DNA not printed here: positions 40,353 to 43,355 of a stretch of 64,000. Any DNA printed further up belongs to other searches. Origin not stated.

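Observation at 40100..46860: AT-rich island carrying a two-gene P-loop ATPase + adenosine-deaminase operon (RADAR-like anti-phage architecture)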

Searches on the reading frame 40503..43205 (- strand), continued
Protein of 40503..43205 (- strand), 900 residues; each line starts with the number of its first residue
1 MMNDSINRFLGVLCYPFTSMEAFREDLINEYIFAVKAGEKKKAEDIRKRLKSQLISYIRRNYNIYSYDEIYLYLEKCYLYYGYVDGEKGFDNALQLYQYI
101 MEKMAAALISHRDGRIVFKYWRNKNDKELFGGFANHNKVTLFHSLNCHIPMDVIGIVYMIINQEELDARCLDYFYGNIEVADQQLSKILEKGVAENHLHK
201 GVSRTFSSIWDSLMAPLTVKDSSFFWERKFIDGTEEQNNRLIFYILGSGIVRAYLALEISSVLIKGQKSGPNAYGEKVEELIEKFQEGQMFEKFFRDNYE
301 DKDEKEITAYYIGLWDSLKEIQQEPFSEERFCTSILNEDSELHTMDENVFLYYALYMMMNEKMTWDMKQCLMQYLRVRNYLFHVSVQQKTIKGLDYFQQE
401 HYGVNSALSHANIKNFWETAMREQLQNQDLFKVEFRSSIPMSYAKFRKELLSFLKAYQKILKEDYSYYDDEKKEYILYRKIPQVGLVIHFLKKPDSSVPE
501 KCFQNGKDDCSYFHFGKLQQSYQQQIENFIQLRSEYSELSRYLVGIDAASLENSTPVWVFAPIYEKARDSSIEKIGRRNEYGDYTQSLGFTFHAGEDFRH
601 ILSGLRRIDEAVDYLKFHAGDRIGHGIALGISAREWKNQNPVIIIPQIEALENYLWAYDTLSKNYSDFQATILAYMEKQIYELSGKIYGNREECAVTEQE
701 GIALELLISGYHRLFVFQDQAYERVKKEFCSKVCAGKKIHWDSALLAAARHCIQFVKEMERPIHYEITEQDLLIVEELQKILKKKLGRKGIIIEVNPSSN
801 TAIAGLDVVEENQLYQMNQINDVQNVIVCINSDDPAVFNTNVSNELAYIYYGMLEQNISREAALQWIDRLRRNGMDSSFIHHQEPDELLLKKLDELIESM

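Call 18: find_encoding_contigs(protein=P0005, flank=10000, max_places=4)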
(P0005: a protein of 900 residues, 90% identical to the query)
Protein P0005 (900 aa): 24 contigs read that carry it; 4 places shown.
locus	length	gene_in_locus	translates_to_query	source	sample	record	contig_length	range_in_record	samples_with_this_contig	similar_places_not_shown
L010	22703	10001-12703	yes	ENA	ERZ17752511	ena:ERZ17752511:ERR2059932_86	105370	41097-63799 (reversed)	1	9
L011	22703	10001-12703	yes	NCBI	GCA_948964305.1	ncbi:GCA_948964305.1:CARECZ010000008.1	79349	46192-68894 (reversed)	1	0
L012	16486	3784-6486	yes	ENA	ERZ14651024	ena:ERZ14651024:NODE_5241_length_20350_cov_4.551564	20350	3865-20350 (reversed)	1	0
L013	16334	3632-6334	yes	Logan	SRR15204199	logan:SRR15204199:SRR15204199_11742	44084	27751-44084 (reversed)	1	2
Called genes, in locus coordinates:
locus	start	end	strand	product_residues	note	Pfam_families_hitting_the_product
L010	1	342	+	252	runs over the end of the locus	PF00072:Response_reg, PF04397:LytTR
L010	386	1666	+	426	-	PF14501:HATPase_c_5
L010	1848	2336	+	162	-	-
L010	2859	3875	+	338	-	PF00535:Glycos_transf_2, PF10111:Glyco_tranf_2_2 (faint), PF13641:Glyco_tranf_2_3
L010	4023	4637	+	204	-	PF00210:Ferritin (faint), PF02915:Rubrerythrin, PF21349:RUBY_RBDX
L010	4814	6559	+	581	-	PF18425:CspB_prodomain, PF00082:Peptidase_S8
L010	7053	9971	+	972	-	-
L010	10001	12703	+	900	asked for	PF00962:A_deaminase (weak)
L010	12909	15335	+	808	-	PF19789:DUF6273 (faint)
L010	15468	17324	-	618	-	PF03235:GmrSD_N, PF07510:GmrSD_C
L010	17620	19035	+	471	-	PF01554:MatE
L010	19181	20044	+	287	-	-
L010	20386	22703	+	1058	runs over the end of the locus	PF24391:HD-CE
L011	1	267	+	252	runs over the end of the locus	PF00072:Response_reg, PF04397:LytTR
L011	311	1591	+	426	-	PF14501:HATPase_c_5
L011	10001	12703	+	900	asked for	PF00962:A_deaminase (weak)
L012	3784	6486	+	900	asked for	PF00962:A_deaminase (weak)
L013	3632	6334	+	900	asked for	PF00962:A_deaminase (weak)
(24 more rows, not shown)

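Call 19: find_encoding_contigs(protein=P0012, flank=10000, max_places=4)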
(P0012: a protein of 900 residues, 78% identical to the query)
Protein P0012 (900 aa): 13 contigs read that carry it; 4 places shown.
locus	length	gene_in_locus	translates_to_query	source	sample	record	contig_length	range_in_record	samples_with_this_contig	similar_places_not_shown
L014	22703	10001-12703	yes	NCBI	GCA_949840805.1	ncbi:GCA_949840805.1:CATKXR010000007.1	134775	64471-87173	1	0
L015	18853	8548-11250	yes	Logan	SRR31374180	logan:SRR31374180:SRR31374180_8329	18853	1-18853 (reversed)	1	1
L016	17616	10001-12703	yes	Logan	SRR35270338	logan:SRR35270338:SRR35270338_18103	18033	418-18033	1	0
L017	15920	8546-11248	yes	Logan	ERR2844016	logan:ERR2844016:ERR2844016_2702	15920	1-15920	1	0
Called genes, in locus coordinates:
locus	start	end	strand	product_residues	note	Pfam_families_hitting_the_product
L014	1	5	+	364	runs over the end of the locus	PF05343:Peptidase_M42, PF01546:Peptidase_M20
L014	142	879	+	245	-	PF07722:Peptidase_C26, PF00117:GATase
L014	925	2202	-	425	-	PF03313:SDH_alpha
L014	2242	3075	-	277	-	PF00528:BPD_transp_1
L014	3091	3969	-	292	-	PF00528:BPD_transp_1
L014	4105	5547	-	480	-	PF01547:SBP_bac_1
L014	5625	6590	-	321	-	PF01208:URO-D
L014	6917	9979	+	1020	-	-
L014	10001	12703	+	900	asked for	PF00962:A_deaminase (weak)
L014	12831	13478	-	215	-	PF00392:GntR, PF07729:FCD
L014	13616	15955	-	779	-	PF13280:WYL (weak)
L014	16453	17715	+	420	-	PF01145:Band_7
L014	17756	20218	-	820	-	PF26626:DUF8201 (faint), PF01473:Choline_bind_1 (weak), PF19127:Choline_bind_3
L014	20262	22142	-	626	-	PF19484:DUF6020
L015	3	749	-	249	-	?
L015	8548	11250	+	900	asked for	PF00962:A_deaminase (weak)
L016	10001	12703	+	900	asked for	PF00962:A_deaminase (weak)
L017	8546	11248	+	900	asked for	PF00962:A_deaminase (weak)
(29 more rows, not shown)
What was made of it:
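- Other species carry the cassette next to GmrSD, HD-CE or WYL genes (calls 18, 19).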

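Call 31: find_related_loci(query=A1, collection=genome_contigs, flank=8000)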
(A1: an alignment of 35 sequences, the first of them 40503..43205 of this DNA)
Query A1 (900 aa) in genome_contigs; peptide patterns used: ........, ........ (x = any residue, [..] = any of these).
135 stretches matched a pattern; 96 encode a relative of the query (tblastn E <= 1e-3); the best 80 are kept; 80 distinct loci.
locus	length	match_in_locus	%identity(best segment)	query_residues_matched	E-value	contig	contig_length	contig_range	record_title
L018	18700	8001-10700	90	1-900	0e+0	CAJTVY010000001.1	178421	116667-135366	MAG TPA_asm: uncultured Dorea sp. isolate MGBC116946 genome assembly, contig: MGBC116946.1, whole genome shotgun sequenc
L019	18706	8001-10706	86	1-900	0e+0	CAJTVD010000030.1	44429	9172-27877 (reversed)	MAG TPA_asm: uncultured Lachnospiraceae bacterium isolate MGBC105925 genome assembly, contig: MGBC105925.30, whole genom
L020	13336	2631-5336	86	1-900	0e+0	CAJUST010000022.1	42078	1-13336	MAG TPA_asm: uncultured Lachnospiraceae bacterium isolate MGBC163558 genome assembly, contig: MGBC163558.22, whole genom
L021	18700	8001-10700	78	1-900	0e+0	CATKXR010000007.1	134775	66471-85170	MAG TPA_asm: uncultured Lachnospiraceae bacterium isolate MGG03618_1680015494 genome assembly, contig: ERR2844015_326, w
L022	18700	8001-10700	78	1-900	0e+0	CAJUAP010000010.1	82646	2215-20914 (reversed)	MAG TPA_asm: uncultured Acetatifactor sp. isolate MGBC125006 genome assembly, contig: MGBC125006.10, whole genome shotgu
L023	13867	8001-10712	77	1-900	0e+0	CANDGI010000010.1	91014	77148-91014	MAG TPA_asm: uncultured Lachnospiraceae bacterium isolate ERR6760071_bin.51_metawrap_v1.3_MAG genome assembly, contig: E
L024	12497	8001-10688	76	1-900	0e+0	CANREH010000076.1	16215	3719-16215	MAG: uncultured Lachnospiraceae bacterium isolate Lapin-024__bin69 genome assembly, contig: Lapin-024__NODE_4563_length_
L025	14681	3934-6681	68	1-897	0e+0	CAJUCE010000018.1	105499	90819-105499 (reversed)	MAG TPA_asm: uncultured Acetatifactor sp. isolate MGBC117628 genome assembly, contig: MGBC117628.18, whole genome shotgu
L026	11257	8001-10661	68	1-900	0e+0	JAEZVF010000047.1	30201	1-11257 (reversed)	MAG: Bacillota bacterium isolate OH_PFB_113 k127_1227812, whole genome shotgun sequence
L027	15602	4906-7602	67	1-900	0e+0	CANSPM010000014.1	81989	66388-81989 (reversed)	MAG TPA_asm: uncultured Lachnospiraceae bacterium isolate SRR15730548_bin.31_metawrap_v1.3_MAG genome assembly, contig:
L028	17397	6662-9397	65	1-900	0e+0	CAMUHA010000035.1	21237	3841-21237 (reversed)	MAG TPA_asm: uncultured bacterium isolate SRR14038241_bin.52_metawrap_v1.3_MAG genome assembly, contig: NODE.2804_length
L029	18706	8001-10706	66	1-900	0e+0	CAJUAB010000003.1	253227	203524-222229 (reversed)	MAG TPA_asm: uncultured Acetatifactor sp. isolate MGBC122974 genome assembly, contig: MGBC122974.3, whole genome shotgun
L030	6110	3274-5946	65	1-900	0e+0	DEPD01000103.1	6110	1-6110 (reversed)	MAG TPA_asm: Lachnospiraceae bacterium UBA3401 UBA3401_contig_986, whole genome shotgun sequence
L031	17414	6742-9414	65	1-900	0e+0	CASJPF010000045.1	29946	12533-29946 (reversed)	MAG: Lachnospiraceae bacterium isolate G1-1A_111220.8_1677753948 genome assembly, contig: NODE_654_length_29946_cov_10.8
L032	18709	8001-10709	63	1-900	0e+0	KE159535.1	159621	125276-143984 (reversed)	Lachnospiraceae bacterium A4 genomic scaffold acPFC-supercont1.17, whole genome shotgun sequence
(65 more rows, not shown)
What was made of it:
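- On RADAR (RdrA/RdrB): The RdrB genome scan returned four of these genomes as relatives (call 31).
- Relatives at 63%, 77%, 39% and 30% RdrB identity lie in Lachnospiraceae A4, Lachnospiraceae 3-1, Clostridium ASF356 and Paenibacillus gorillae (call 31).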

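Call 36: predict_structure(alignment_id=A1)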
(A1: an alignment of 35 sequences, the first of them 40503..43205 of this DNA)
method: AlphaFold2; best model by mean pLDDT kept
length: 900 residues; sequences in the alignment: 35
mean_pLDDT: 73.4   pTM: 0.74
mean pLDDT of the five models: 73.4, 73.3, 69.8, 69.1, 65.5
residues with pLDDT >= 90: 181; 70-90: 405; 50-70: 168; < 50: 146
segments of 3 or more residues with pLDDT < 50: 85-87, 192-198, 389-398, 498-500, 503-507, 510-514, 549-555, 569-578, 584-607, 615-627, 693-698, 790-824, 826-841
pLDDT, mean of each block of 10 residues (from residue 1): 77 92 93 89 93 89 81 88 60 91 89 77 81 73 76 89 86 76 71 49 71 88 83 86 95 93 82 86 95 95 92 90 72 88 89 94 91 95 67 40 67 76 75 75 89 93 89 86 78 53 47 59 81 81 65 49 59 42 47 39 45 47 43 66 70 82 70 86 82 49 82 65 70 76 79 72 76 78 62 41 38 44 48 43 61 69 71 60 77 91
secondary structure, 60 per line:
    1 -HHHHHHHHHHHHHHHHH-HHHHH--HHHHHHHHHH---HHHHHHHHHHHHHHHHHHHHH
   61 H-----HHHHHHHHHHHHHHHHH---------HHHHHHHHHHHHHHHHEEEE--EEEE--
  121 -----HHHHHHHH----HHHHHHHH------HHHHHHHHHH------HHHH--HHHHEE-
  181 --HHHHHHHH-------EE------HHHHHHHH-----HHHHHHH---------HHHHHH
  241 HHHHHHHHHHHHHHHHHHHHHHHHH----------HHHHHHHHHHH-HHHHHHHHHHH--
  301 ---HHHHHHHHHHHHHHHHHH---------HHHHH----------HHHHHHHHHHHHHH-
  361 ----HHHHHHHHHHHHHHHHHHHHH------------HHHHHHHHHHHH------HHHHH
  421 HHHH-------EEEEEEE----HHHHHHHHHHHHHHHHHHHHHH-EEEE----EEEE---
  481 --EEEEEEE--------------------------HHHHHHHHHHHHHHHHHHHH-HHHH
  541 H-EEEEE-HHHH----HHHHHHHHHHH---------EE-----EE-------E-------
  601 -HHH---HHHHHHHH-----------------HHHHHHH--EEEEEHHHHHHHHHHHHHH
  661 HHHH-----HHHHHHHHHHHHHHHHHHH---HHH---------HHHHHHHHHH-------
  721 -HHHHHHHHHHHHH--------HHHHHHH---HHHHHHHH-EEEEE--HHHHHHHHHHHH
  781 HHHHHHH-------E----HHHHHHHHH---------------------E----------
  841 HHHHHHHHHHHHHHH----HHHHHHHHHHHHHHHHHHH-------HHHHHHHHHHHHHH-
elements in order (helices of 4 or more, strands of 3 or more residues): H2-18 H20-24 H27-36 H40-61 H67-83 H93-108 E109-112 E115-118 H126-133 H138-145 H152-161 H168-171 H174-177 H183-190 H206-213 H219-225 H235-265 H276-286 H288-298 H304-321 H331-335 H346-359 H365-385 H398-409 H416-424 E432-438 H443-464 E466-469 E474-477 E483-489 H516-535 H537-541 E543-547 H549-552 H557-567 H608-615 H633-639 E642-646 H647-664 H670-688 H704-713 H722-734 H743-749 H753-760 E762-766 H769-787 H800-808 H841-855 H860-878 H886-899
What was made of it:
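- The RdrB model has pLDDT below 50 exactly around the catalytic motifs (call 36), so active-site geometry could not be checked.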

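Call 41: fold_search(model_id=the predicted structure, library=pdb)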
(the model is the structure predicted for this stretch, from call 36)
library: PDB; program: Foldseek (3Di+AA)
matches with E <= 10: 199; with E <= 0.001: 8
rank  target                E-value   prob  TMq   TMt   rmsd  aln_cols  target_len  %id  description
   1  8fnv_D                1.8e-14  1.00  0.53  0.60  10.3       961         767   13  Structure of RdrB from Escherichia coli RADAR defense system (released 2023-02-01)
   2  8fnv_A                1.9e-14  1.00  0.53  0.60  10.3       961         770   13  Structure of RdrB from Escherichia coli RADAR defense system (released 2023-02-01)
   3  8hr7_C                8.2e-14  1.00  0.58  0.66   8.4       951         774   15  Structure of RdrA-RdrB complex (released 2023-02-01)
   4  8hr7_K                1.6e-13  1.00  0.55  0.62   9.5       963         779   15  Structure of RdrA-RdrB complex (released 2023-02-01)
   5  8hr7_F                6.4e-13  1.00  0.58  0.66   8.7       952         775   14  Structure of RdrA-RdrB complex (released 2023-02-01)
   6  8hr7_M                1.8e-12  1.00  0.56  0.63   9.6       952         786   16  Structure of RdrA-RdrB complex (released 2023-02-01)
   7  8hr7_B                2.8e-12  1.00  0.54  0.61   8.4       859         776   15  Structure of RdrA-RdrB complex (released 2023-02-01)
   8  8hr7_E                4.9e-12  1.00  0.53  0.60   8.8       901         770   14  Structure of RdrA-RdrB complex (released 2023-02-01)
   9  4n78_B                3.5e-01  0.03  0.07  0.07  35.8       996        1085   11  The WAVE Regulatory Complex Links Diverse Receptors to the Actin Cytoskeleton (released 2014-02-05)
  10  8qch_A                4.0e-01  0.54  0.14  0.33  23.3       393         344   11  Human Adenosine deaminase-like protein in complex with compound AT8001 (released 2024-07-31)
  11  9hfl_A                4.1e-01  0.05  0.10  0.09  30.7      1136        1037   10  Cryo-EM structure of the human snRNA export complex comprising CBC-PHAX-CRM1-RanGTP and capped-RNA (released 2025-07-16)
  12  8qch_G                4.3e-01  0.44  0.13  0.30  22.8       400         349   12  Human Adenosine deaminase-like protein in complex with compound AT8001 (released 2024-07-31)
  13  9c6c_B                4.7e-01  0.57  0.19  0.27  13.6       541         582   11  cryoEM structure of CRISPR associated effector, CARF-Adenosine deaminase 1, Cad1, in apo form with ATP (symmetric site (released 2024-10-30)
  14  9d0t_O                4.7e-01  0.06  0.12  0.07  28.0       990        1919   10  Proteasome core particle assembly intermediate Blm10:13S purified from Saccharomyces cerevisiae (released 2024-12-04)
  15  9ntk_A                5.5e-01  0.77  0.20  0.34  14.1       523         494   10  Chimeric Adenosine deaminase growth factor (ADGF) in complex with pentostatin monophosphate (released 2025-06-18)
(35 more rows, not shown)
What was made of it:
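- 40503..43205 (-): rdrB: 900-aa split adenosine-deaminase-fold enzyme (RdrB). The top 8 Foldseek hits are all RdrB, TM 0.53-0.66 (call 41).
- On RADAR (RdrA/RdrB): The next hit has E = 0.35 (call 41).
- On Cad1 / CARF-ADA: Cad1 structures score E about 0.5-1 (call 41).
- The next hit has E = 0.35 (calls 36, 41). Cad1 structures score E = 0.47-0.99 against E = 2e-14 for RdrB (call 41).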

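Call 62: search_dna_similar(query=window:40503-43205:-, collection=plasmids, mode=protein, max_rows=12)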
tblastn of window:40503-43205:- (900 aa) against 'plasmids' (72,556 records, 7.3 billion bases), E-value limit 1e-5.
Records with a match: 8; places in all: 8; records where one place covers at least 80% of the query: 2.
Best place of each record, by identity: <60% 8.
By first word of the organism name: Rhizobium 2; Cetobacterium 1; Bacillus 1; Aureibacter 1; Salmonella 1; Aliivibrio 1; Pantoea 1.
By predicted mobility (MOB-suite, as given by PLSDB): non-mobilizable 5; conjugative 3.
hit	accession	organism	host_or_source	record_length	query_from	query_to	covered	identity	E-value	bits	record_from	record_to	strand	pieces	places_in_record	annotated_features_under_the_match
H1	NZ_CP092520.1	Cetobacterium somerae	Danio rerio,tissue sample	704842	6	884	98%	32.2%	2e-119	408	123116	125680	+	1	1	hypothetical protein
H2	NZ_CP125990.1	Bacillus cereus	cell culture,soil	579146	1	880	98%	31.2%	7e-117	400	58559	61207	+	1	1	hypothetical protein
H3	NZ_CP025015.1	Rhizobium leguminosarum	Lotus corniculatus,Bacteria culture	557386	479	863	43%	28.5%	2e-21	108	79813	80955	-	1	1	hypothetical protein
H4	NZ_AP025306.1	Aureibacter tunicatorum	-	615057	487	879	44%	27.0%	5e-20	103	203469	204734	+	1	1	hypothetical protein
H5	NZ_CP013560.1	Rhizobium phaseoli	Phaseolus vulgaris,Whole ...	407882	537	879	38%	26.9%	3e-20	104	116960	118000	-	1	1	hypothetical protein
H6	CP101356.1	Salmonella enterica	chicken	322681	538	845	34%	24.9%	1e-15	90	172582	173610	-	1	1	hypothetical protein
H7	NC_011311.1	Aliivibrio salmonicida LFI1238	-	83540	517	689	19%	34.8%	4e-19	101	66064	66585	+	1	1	rdrB: antiviral RADAR system adenosine deaminase RdrB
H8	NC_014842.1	Pantoea sp. At-9b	-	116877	480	642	18%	28.8%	2e-13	82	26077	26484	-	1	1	hypothetical protein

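Call 63: search_dna_similar(query=window:40503-43205:-, collection=phages, mode=protein, max_rows=12)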
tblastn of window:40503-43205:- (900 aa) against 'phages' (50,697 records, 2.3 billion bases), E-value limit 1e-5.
No match.
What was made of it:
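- Tried and rejected: There is no match in 50,697 phage records and only 8 distant plasmid matches (calls 62, 63).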

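Call 64: get_annotated_region(hit=H7, flank=6000)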
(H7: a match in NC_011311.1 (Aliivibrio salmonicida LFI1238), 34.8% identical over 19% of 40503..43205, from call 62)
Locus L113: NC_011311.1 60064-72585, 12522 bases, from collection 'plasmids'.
description: Aliivibrio salmonicida LFI1238 plasmid pVSAL840, complete sequence
organism: Aliivibrio salmonicida LFI1238 (NCBI taxid 316275)
taxonomy: Bacteria; Pseudomonadota; Gammaproteobacteria; Vibrionales; Vibrionaceae; Aliivibrio; Aliivibrio salmonicida; Aliivibrio salmonicida LFI1238
host: -; source: -; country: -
typing (MOB-suite, as given by PLSDB): conjugative; replicon rep_cluster_1462; relaxase MOBF; mating-pair formation MPF_F
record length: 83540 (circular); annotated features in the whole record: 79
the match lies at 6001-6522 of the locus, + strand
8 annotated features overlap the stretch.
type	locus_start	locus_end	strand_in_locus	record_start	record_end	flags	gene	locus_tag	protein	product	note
CDS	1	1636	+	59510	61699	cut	-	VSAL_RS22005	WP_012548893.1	glycoside hydrolase family 3 N-terminal domain-containing protein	GO:0005975 - carbohydrate metabolic process [Evidence IEA]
CDS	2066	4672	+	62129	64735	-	rdrA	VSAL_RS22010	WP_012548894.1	antiviral RADAR system adenosine triphosphatase RdrA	GO:0051607 - defense response to virus [Evidence IEA]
CDS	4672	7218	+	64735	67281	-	rdrB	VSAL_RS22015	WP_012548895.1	antiviral RADAR system adenosine deaminase RdrB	GO:0051607 - defense response to virus [Evidence IEA]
CDS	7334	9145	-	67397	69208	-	-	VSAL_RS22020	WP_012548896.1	hypothetical protein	-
CDS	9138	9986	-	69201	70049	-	-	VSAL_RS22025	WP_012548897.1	hypothetical protein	-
CDS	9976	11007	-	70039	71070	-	-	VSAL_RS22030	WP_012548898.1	GTPase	-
CDS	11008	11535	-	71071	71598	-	-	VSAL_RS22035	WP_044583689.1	GTPase-associated system all-helical protein GASH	-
CDS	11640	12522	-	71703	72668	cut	-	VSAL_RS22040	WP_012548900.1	IS30 family transposase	-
